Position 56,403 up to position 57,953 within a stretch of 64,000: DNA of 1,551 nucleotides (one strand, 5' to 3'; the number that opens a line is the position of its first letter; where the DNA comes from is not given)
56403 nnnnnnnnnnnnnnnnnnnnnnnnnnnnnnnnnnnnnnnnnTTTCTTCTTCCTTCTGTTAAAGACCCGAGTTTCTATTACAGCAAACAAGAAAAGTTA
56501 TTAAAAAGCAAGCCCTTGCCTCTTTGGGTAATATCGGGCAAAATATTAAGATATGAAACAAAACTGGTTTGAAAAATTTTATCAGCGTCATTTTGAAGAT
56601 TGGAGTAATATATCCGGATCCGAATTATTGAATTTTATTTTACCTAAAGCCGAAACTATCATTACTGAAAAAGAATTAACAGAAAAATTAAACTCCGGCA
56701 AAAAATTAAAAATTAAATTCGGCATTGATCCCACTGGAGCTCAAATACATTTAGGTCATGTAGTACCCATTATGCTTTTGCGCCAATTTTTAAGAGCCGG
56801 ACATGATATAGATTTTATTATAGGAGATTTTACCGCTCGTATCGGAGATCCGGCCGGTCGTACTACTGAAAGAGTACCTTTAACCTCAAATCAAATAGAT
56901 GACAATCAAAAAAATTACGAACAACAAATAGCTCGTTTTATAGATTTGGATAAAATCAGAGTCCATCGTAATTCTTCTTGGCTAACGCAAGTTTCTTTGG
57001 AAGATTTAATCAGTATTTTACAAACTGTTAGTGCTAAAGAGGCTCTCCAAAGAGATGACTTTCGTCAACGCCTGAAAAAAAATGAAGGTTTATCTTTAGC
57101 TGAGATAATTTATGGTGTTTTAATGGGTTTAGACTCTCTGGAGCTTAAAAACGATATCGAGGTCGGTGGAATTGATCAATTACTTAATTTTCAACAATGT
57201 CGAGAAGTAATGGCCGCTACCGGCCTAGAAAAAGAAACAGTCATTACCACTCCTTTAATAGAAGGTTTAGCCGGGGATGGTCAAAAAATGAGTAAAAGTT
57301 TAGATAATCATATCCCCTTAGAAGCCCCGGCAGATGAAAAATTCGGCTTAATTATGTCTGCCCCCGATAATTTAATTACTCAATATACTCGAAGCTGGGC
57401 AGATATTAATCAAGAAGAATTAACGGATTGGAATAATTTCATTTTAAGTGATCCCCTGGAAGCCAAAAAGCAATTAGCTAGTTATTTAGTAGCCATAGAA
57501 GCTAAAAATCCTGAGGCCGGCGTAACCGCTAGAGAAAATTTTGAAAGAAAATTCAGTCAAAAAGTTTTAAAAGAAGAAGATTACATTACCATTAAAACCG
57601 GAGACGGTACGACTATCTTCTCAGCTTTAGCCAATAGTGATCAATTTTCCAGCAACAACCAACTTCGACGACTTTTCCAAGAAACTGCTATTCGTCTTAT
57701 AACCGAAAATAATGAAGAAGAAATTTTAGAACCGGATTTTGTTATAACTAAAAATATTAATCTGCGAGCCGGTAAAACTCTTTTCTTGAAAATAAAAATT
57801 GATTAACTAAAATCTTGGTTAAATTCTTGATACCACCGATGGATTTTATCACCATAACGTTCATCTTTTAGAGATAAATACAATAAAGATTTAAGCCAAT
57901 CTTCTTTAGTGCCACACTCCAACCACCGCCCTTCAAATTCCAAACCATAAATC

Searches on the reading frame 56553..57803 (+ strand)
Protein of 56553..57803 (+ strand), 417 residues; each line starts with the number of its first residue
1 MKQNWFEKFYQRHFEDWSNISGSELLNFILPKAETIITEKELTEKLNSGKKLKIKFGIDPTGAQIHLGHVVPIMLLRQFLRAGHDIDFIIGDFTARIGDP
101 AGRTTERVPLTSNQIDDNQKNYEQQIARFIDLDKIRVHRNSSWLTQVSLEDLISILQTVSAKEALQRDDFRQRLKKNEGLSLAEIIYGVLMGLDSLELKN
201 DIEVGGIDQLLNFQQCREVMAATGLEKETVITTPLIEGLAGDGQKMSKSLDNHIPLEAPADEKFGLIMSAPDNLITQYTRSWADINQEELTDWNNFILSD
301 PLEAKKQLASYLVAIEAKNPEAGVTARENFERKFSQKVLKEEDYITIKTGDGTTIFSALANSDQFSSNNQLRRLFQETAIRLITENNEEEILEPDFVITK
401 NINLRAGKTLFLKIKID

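Call 27: find_related_loci(query=window:56553-57803:+, collection=genome_contigs, flank=6000)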
Query window:56553-57803:+ (417 aa) in genome_contigs; peptide patterns used: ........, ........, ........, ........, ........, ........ (x = any residue, [..] = any of these).
77 stretches matched a pattern; 1 encode a relative of the query (tblastn E <= 1e-3); 1 distinct loci.
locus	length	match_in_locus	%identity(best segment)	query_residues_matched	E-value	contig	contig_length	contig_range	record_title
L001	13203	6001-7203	46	9-414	2e-115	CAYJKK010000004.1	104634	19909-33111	MAG TPA_asm: uncultured Clostridium sp. isolate ERP123703_co4_88 genome assembly, contig: NODE_38_length_104634_cov_16.2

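Call 33: find_homologous_proteins(query=window:56553-57803:+, max_evalue=1e-40)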
Query window:56553-57803:+ (417 aa): 6319 proteins with E <= 1e-40 among 8000 candidates; the best 120 are listed.
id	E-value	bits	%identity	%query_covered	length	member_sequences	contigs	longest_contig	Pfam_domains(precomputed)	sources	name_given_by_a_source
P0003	1.0e-271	919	100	100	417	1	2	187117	PF00579.32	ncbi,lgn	ncbi:MAG: tyrosine--tRNA ligase [Patescibacteria group bacterium]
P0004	8.7e-137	474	51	99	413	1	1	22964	PF00579.32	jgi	jgi:tyrosyl-tRNA synthetase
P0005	3.1e-136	473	51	99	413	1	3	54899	PF00579.32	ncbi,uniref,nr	ncbi:tyrosine--tRNA ligase [Paenactinomyces guangxiensis]|uniref:Tyrosine--tRNA ligase n=1 Tax=Paena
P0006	2.9e-135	469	51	100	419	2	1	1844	PF00579.32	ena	-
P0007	3.1e-135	469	50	100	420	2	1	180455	PF00579.32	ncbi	ncbi:MAG: tyrosine--tRNA ligase [Patescibacteria group bacterium]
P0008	5.6e-135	468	51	100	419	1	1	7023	PF00579.32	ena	-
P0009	8.7e-135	468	51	98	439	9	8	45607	PF00579.32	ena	-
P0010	1.3e-134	467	51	98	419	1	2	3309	PF00579.32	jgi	jgi:tyrosyl-tRNA synthetase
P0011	2.0e-134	467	52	97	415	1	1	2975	PF00579.32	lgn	-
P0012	5.7e-134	465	50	100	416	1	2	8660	PF00579.32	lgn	-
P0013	8.7e-134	464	52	99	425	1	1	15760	PF00579.32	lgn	-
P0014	1.3e-133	464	53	98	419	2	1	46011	PF00579.32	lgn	-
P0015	1.6e-133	464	50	100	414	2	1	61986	PF00579.32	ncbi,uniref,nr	ncbi:tyrosyl-tRNA synthetase [Croceifilum oryzae]|uniref:Tyrosine--tRNA ligase n=1 Tax=Croceifilum o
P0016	2.4e-133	463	53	99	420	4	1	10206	PF00579.32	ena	-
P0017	8.3e-133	461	50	99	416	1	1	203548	PF00579.32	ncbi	-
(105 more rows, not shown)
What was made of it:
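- The lineage is so isolated (nearest TyrRS 51-53% identical, call 33) that 'orphan' partly reflects sampling.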

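Call 34: find_encoding_contigs(protein=P0003, flank=10000, max_places=4)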
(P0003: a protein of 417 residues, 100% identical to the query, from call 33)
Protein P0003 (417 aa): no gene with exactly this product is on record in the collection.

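Call 50: find_encoding_contigs(protein=P0014, flank=5000, max_places=2)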
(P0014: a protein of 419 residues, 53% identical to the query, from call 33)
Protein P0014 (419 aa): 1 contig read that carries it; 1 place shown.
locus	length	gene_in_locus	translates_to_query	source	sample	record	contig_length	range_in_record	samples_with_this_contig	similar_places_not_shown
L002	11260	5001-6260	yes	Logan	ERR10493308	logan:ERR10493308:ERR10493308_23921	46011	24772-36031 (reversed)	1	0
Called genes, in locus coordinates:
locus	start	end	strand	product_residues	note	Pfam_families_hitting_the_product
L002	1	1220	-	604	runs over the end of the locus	PF00009:GTP_EFTU, PF01926:MMR_HSR1 (weak), PF22042:EF-G_D2, PF03144:GTP_EFTU_D2, PF00679:EFG_C, PF21018:BipA_C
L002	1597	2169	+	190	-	PF14470:bPH_3 (faint), PF03703:bPH_2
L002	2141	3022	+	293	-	PF00188:CAP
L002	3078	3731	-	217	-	-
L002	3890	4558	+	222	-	PF01509:TruB_N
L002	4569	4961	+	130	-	PF01741:MscL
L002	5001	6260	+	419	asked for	PF00579:tRNA-synt_1b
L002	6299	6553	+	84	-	PF13376:OmdA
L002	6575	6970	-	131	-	PF07883:Cupin_2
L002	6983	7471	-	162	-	-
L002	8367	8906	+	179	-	-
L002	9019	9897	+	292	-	PF21088:MS_channel_1st, PF00924:MS_channel_2nd, PF21082:MS_channel_3rd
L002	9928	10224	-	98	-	PF07992:Pyr_redox_2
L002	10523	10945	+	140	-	-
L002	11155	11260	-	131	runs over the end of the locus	-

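Call 51: find_encoding_contigs(protein=P0007, flank=5000, max_places=2)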
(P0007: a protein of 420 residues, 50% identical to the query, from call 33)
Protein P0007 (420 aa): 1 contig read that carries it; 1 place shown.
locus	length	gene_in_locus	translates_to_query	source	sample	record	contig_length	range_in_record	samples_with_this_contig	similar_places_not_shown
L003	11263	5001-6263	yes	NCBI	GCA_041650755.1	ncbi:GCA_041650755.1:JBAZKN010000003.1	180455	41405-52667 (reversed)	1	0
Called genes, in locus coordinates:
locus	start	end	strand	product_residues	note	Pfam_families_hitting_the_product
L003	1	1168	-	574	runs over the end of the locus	PF05157:MshEN (faint), PF00437:T2SSE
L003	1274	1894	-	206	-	-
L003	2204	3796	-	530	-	PF02310:B12-binding, PF04055:Radical_SAM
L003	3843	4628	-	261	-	-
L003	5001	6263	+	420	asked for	PF00579:tRNA-synt_1b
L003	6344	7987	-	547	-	PF00282:Pyridoxal_deC (faint)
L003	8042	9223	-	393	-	PF00579:tRNA-synt_1b, PF22421:SYY_C-terminal, PF01479:S4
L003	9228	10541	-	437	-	PF13450:NAD_binding_8, PF01593:Amino_oxidase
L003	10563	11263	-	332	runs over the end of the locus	PF01636:APH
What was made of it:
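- Tried and rejected: The contexts of the nearest TyrRS homologues are not syntenic (calls 50, 51).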
